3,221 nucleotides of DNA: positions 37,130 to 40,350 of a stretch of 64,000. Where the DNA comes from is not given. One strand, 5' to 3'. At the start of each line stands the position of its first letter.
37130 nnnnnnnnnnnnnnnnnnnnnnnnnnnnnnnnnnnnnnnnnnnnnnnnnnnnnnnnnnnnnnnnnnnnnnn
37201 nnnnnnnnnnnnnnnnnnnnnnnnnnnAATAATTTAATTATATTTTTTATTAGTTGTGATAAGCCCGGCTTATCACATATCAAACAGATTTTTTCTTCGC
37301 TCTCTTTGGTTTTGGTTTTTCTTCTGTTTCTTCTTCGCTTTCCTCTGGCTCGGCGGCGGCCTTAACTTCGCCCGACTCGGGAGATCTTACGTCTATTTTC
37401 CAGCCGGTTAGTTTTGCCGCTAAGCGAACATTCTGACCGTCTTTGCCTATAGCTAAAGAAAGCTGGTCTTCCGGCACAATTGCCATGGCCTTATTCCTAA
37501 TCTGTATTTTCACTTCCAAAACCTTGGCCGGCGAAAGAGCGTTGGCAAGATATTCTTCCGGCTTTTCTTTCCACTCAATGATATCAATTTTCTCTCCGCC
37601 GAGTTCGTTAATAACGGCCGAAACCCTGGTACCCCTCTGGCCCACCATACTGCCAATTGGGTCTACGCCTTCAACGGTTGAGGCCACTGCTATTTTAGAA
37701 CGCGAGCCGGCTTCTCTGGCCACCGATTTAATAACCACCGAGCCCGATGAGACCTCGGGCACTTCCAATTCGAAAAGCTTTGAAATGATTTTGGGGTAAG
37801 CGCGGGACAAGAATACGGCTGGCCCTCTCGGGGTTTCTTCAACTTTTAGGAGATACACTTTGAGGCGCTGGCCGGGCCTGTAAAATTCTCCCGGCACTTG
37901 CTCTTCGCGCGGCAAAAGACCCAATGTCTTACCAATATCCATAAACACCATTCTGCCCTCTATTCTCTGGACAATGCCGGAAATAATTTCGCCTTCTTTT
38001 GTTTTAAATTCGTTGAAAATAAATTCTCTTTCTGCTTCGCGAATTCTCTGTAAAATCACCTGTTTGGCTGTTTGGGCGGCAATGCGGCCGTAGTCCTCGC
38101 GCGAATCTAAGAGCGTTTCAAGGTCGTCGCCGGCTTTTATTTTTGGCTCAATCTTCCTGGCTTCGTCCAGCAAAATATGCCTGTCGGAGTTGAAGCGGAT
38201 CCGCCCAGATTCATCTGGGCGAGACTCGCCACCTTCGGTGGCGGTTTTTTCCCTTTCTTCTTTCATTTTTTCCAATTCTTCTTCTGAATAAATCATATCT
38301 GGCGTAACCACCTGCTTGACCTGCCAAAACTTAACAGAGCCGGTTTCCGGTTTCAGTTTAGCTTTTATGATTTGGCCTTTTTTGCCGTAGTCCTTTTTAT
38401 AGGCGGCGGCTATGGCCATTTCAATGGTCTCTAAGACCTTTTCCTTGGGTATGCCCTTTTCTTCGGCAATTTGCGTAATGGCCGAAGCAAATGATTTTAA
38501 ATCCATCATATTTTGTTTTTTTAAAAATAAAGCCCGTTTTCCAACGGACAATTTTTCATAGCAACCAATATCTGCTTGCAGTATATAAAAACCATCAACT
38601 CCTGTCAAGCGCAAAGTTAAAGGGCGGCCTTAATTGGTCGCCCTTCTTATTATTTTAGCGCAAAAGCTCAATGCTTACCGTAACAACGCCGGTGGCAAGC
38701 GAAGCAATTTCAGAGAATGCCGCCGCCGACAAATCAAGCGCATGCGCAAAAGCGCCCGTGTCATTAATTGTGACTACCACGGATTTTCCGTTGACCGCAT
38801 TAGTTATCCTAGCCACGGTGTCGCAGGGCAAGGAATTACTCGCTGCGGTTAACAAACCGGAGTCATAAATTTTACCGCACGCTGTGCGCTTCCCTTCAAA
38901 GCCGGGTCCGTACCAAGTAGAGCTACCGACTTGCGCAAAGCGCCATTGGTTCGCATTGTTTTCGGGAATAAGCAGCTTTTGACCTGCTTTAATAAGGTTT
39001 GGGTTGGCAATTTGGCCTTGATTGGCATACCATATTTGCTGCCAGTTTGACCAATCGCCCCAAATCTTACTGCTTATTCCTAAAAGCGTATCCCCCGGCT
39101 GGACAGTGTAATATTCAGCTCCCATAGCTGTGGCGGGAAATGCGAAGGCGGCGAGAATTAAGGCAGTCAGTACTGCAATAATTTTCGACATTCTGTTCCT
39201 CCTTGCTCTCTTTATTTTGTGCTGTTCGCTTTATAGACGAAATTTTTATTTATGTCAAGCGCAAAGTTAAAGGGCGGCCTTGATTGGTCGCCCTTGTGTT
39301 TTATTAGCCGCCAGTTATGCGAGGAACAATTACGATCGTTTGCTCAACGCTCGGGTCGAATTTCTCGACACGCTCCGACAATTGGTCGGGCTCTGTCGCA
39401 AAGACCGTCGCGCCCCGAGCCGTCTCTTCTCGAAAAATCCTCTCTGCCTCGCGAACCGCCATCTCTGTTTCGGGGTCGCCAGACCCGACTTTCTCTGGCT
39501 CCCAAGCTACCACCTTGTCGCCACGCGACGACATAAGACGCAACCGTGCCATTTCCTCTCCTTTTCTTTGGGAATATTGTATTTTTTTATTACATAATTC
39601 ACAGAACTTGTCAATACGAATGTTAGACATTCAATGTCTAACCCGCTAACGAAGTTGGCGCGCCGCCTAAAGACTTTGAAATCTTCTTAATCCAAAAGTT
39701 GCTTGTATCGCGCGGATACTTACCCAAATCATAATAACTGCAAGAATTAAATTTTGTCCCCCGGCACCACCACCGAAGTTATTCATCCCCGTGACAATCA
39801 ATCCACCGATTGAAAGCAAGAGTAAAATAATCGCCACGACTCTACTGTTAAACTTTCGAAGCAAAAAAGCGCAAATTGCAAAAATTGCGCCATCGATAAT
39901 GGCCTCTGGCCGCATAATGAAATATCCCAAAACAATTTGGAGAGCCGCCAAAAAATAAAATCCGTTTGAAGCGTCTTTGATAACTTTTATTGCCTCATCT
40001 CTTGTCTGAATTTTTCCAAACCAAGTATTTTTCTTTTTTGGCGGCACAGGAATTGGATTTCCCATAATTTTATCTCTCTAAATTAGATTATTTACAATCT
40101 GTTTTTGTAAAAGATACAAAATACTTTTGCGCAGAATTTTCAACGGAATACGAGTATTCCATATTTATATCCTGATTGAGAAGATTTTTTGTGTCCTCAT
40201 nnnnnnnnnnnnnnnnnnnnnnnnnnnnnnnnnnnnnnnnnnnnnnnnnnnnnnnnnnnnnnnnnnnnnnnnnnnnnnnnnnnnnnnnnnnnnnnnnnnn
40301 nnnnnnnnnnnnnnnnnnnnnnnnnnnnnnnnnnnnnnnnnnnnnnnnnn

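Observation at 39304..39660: GC-rich orphan gene 2: small protein ending in Gly-Gly with an operator-like 21-bp palindrome at its promoter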

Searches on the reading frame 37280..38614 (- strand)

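Call 57: search_protein_families(library=pfam, proteins=[window:37280-38614:-], max_evalue=0.001)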
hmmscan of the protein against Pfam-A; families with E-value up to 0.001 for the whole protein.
window:37280-38614:- (444 aa): 4 families
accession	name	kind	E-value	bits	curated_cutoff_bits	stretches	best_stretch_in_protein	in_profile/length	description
PF08529.16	NusA_N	-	2.6e-32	112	23.8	1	42-197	2-119/119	NusA N-terminal domain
PF13184.12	KH_5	-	7.4e-26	90.5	27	1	302-370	1-69/69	NusA-like KH domain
PF00575.29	S1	-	1.7e-07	31.9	22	1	205-264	2-68/74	S1 RNA binding domain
PF23095.1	KH_NusA_C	-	3.1e-05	24.4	34.2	1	382-425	7-50/59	Transcription termination/antitermination protein NusA, KH domain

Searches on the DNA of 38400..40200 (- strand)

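Call 12: search_rna_families(source=window, start=38400, end=40200, threshold=evalue, max_evalue=10)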
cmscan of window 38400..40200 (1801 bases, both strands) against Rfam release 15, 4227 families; matches with E-value up to 10: 10.
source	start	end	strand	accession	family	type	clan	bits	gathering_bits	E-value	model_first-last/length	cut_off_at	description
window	38524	38656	-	RF01808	MicX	Gene; sRNA;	-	27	75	0.0018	1-194/194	no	MicX Vibrio cholerae sRNA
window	38446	38651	+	RF00077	SraB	Gene; sRNA;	-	22.7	130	0.096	1-169/169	no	SraB RNA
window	38549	38653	+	RF04182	GibS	Gene; sRNA;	-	19.8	115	7.9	1-142/142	no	GibS sRNA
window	40035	40113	+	RF00204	snoR12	Gene; snRNA; snoRNA; CD-box;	-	18.5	39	3.7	1-83/83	no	Small nucleolar RNA R12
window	39195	39300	+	RF01859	Phe_leader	Cis-reg; leader;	-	18.3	55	6.5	1-125/125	no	Phenylalanine leader peptide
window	39152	39307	-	RF01808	MicX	Gene; sRNA;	-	15.6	75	1.8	1-194/194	no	MicX Vibrio cholerae sRNA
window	39653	39703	+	RF02823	LPR69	Gene; sRNA;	-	15.6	40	4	1-82/82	no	Legionella RNA 69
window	38608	38767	+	RF01808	MicX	Gene; sRNA;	-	13.6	75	6.2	1-194/194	no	MicX Vibrio cholerae sRNA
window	38617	38700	-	RF02601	BASRCI337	Gene; sRNA;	-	12.4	229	5.1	1-191/191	no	Brucella sRNA CI337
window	39441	39493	-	RF01138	sR23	Gene; snRNA; snoRNA; CD-box;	-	12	45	6.4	1-54/54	no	Small nucleolar RNA sR23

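Call 76: search_rna_families(sources=[L010, L013, L017, L018, L024, L029, L034, L039, L048, L056, L063, L076], threshold=gathering)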
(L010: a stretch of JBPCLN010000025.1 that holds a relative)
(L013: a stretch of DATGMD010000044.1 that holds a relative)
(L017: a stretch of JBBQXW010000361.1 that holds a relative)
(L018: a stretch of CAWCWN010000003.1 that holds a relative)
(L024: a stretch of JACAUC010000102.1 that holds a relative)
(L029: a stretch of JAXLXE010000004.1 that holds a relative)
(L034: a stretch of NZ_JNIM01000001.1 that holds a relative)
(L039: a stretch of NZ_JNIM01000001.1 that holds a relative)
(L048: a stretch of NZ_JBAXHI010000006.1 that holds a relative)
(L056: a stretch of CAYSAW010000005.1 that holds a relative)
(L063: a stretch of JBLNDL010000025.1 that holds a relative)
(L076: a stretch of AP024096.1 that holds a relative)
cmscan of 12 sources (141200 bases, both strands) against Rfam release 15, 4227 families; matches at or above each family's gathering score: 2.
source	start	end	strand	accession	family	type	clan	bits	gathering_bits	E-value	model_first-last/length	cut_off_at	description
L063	8391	8462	-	RF00005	tRNA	Gene; tRNA;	CL00001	63.5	29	4.3e-11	1-71/71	no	tRNA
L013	2267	2350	-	RF00005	tRNA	Gene; tRNA;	CL00001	52.4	29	4.9e-08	1-71/71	no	tRNA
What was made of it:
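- No TPP or Moco riboswitch was found in 12 loci (call 76).
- Tried and rejected: Riboswitches upstream of the homologues: none in 12 loci (call 76).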

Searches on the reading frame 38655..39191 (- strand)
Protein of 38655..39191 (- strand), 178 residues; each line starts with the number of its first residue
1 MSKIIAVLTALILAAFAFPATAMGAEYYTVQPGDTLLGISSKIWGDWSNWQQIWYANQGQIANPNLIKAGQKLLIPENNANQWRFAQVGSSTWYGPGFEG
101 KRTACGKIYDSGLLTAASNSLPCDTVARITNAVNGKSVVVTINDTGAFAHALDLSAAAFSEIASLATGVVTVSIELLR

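Call 38: search_protein_families(library=pfam, proteins=[window:38655-39191:-], max_evalue=0.1)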
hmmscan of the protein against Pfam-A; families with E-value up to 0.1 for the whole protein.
window:38655-39191:- (178 aa): 3 families
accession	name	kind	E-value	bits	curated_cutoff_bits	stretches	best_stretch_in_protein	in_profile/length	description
PF03330.24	DPBB_1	-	6.1e-18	65.3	28.8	1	87-173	2-82/83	Lytic transglycolase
PF01476.26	LysM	-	1.1e-09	38.6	20.9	1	28-76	1-43/43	LysM domain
PF00967.23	Barwin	-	0.068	13.6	21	0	121-168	58-104/119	Barwin family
